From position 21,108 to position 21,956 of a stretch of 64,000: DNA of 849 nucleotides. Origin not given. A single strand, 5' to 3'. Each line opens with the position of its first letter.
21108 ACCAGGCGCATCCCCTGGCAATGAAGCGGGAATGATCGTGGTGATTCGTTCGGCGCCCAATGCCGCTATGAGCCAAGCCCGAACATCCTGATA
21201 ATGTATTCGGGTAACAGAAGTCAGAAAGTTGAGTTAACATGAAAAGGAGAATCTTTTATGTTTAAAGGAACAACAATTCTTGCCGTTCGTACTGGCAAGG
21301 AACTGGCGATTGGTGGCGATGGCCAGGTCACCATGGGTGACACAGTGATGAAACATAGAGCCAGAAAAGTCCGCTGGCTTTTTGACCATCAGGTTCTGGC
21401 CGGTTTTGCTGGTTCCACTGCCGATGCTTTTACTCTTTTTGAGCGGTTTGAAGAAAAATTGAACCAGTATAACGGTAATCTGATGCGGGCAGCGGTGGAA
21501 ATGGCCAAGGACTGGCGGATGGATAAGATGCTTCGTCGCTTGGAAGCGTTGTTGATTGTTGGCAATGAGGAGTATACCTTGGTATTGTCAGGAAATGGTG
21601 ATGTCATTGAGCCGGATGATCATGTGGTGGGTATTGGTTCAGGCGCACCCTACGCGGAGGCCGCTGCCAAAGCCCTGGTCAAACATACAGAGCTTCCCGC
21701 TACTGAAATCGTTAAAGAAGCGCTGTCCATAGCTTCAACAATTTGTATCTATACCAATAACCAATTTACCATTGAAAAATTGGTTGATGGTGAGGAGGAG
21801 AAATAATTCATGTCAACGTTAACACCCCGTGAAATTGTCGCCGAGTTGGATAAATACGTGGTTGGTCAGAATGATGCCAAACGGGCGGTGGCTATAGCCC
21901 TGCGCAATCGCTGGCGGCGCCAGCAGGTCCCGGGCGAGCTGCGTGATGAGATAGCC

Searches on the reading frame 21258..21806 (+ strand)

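Call 98: search_protein_families(library=pfam, proteins=[window:21258-21806:+], max_evalue=0.00001)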
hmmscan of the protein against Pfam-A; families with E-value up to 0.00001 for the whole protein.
window:21258-21806:+ (182 aa): 1 family
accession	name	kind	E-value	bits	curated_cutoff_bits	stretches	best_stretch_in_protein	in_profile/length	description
PF00227.31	Proteasome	-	1.9e-25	90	22.4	1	1-173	1-187/189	Proteasome subunit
